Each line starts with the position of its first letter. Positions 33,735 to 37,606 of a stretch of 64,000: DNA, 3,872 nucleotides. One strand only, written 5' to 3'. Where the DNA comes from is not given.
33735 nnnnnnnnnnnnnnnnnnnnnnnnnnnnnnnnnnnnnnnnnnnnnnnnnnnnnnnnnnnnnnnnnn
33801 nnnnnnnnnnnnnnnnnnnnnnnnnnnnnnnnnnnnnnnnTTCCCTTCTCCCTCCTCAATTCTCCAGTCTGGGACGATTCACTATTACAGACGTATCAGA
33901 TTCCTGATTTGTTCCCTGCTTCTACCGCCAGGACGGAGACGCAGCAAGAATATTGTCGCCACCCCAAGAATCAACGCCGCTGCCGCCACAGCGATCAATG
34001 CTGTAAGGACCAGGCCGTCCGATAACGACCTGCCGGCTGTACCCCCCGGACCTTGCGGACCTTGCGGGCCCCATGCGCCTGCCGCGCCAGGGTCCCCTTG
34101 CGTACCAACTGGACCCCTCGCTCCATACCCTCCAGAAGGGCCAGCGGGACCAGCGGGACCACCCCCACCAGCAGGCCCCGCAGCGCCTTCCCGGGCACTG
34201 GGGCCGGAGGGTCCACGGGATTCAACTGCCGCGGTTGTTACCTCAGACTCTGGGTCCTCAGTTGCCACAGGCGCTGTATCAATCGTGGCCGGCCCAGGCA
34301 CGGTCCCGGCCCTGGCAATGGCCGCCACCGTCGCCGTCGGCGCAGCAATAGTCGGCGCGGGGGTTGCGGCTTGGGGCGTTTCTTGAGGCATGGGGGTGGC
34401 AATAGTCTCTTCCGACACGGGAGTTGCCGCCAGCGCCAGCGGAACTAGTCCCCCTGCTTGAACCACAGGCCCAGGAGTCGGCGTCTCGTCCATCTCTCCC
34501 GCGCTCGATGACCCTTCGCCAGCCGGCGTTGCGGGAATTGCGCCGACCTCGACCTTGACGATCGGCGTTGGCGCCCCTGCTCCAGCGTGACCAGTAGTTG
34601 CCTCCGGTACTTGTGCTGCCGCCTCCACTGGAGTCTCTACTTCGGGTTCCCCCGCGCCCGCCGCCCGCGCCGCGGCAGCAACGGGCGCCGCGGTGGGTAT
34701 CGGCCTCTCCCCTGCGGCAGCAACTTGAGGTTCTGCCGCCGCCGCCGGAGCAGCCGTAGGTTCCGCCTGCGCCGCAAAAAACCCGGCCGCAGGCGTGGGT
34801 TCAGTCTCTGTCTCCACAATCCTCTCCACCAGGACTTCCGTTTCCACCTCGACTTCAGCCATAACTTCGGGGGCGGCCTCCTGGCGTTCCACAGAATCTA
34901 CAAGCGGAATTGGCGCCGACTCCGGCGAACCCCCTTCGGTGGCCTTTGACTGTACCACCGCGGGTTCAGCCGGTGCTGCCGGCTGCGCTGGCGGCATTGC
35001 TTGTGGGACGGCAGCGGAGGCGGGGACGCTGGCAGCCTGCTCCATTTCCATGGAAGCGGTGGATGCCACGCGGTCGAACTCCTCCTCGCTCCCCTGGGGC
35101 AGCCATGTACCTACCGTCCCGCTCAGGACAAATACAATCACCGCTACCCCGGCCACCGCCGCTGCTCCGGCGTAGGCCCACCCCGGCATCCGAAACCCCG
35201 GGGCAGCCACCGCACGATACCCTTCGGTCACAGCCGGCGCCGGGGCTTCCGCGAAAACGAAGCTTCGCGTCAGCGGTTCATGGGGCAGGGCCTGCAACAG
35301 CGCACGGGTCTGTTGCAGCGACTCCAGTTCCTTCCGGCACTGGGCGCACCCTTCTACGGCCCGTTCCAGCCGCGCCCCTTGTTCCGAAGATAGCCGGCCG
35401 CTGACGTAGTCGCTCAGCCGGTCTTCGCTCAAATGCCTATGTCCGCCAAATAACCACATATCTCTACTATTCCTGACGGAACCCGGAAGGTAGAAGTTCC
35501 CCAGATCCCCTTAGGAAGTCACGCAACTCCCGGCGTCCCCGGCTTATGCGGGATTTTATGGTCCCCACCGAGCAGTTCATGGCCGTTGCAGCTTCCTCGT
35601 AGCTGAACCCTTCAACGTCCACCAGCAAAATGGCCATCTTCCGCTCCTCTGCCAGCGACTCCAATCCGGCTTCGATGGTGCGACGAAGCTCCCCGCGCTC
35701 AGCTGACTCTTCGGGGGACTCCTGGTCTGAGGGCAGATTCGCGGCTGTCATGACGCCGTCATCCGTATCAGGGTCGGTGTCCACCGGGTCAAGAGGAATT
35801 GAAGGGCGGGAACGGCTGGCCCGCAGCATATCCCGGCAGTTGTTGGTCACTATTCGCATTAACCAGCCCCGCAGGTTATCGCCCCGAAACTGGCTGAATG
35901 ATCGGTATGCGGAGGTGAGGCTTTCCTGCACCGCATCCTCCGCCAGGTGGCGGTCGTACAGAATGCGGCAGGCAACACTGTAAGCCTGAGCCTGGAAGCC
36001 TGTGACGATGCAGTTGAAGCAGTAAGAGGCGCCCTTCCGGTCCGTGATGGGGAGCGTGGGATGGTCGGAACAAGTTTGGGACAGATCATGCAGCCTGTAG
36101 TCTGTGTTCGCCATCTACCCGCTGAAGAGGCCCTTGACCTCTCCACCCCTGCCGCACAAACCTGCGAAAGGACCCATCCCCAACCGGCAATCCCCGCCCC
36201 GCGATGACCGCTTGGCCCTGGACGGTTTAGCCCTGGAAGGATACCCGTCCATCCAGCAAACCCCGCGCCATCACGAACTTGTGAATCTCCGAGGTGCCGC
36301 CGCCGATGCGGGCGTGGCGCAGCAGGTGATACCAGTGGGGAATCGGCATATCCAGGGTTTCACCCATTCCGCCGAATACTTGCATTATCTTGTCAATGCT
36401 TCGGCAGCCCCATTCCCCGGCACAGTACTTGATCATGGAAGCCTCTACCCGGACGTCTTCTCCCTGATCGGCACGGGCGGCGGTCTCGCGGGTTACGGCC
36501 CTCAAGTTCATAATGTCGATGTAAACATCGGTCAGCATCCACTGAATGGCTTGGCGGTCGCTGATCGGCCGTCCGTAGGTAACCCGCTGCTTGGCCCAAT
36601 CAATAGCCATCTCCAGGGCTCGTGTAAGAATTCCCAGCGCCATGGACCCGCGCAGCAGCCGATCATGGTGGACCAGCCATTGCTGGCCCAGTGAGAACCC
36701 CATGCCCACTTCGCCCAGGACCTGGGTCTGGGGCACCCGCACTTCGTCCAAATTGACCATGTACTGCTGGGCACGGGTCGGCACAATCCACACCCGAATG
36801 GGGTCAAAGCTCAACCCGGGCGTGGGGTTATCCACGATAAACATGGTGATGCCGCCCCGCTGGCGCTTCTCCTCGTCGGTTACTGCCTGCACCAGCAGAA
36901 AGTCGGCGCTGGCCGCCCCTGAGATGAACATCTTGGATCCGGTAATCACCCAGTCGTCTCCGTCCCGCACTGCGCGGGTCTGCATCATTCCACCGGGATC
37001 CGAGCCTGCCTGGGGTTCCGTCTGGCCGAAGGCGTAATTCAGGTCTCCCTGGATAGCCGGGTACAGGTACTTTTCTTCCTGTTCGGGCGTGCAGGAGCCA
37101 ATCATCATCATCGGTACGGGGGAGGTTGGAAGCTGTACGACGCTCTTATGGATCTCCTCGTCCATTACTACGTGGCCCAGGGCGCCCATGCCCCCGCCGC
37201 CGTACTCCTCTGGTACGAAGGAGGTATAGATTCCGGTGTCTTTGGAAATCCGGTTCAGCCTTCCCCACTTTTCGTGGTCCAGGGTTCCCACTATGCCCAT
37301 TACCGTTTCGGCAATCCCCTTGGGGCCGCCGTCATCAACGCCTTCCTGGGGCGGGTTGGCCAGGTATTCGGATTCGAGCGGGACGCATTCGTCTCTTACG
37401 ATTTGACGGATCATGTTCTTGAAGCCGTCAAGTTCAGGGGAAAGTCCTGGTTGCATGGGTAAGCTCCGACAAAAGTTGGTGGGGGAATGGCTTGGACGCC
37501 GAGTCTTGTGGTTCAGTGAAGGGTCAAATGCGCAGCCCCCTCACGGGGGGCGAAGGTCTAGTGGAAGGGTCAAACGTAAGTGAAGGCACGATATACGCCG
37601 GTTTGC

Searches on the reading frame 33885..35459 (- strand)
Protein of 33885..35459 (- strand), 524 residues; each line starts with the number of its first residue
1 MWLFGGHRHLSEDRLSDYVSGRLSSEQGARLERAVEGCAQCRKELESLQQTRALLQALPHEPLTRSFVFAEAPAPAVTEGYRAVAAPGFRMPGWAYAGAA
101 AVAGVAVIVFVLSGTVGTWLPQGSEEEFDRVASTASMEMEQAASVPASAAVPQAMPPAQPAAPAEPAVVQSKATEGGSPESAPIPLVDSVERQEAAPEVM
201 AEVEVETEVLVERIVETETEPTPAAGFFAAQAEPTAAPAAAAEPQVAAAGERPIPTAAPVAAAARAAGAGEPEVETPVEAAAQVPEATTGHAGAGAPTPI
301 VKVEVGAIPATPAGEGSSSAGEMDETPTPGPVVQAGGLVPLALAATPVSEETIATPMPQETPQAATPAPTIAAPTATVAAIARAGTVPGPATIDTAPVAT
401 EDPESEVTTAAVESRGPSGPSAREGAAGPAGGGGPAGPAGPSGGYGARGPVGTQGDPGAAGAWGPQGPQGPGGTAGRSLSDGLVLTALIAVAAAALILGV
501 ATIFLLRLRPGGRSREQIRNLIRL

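Call 8: search_protein_families(library=pfam, proteins=[window:33885-35459:-], max_evalue=0.0001)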
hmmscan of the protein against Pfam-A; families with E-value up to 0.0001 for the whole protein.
window:33885-35459:- (524 aa): 1 family
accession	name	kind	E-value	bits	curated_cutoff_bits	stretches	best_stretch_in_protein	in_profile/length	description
PF13490.11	zf-HC2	-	1.3e-05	25.6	22.2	1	12-42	5-35/35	Putative zinc-finger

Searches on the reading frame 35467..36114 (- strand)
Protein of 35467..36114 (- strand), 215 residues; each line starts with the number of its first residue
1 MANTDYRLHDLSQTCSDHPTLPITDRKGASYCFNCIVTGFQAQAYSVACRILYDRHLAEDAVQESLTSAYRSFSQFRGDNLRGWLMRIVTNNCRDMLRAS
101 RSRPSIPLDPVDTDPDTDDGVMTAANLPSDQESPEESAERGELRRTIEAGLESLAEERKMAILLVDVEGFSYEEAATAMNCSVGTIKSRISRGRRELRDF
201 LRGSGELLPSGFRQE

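Call 8: search_protein_families(library=pfam, proteins=[window:35467-36114:-], max_evalue=0.0001)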
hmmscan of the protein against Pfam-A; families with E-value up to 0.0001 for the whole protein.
window:35467-36114:- (215 aa): 4 families
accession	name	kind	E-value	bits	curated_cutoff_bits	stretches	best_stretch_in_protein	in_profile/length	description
PF08281.18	Sigma70_r4_2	-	6.1e-16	58.3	25.7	1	146-197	3-54/54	Sigma-70, region 4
PF04542.20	Sigma70_r2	-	1.7e-12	47.4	24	1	39-101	4-69/71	Sigma-70 region 2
PF04545.22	Sigma70_r4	-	1.2e-08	34.8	24.1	1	151-198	2-49/50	Sigma-70, region 4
PF22233.2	PhyR_sigma-like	-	2.1e-05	24.7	27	1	154-192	4-42/50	Response regulator PhyR, sigma-like domain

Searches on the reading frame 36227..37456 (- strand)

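Call 7: search_protein_families(library=pfam, proteins=[window:36227-37456:-], max_evalue=0.0001)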
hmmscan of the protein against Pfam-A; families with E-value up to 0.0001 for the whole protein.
window:36227-37456:- (409 aa): 4 families
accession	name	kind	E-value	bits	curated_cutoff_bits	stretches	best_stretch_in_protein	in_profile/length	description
PF00441.29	Acyl-CoA_dh_1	-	1.4e-35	123.1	22.4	1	259-401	8-150/150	Acyl-CoA dehydrogenase, C-terminal domain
PF02770.24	Acyl-CoA_dh_M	-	1e-19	70.9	33.3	1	142-221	1-79/97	Acyl-CoA dehydrogenase, middle domain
PF08028.16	Acyl-CoA_dh_2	-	6.6e-10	39.8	22.7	1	270-372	4-116/134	Acyl-CoA dehydrogenase, C-terminal domain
PF02771.21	Acyl-CoA_dh_N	-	3.4e-08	34.3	22.9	1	72-138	41-113/113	Acyl-CoA dehydrogenase, N-terminal domain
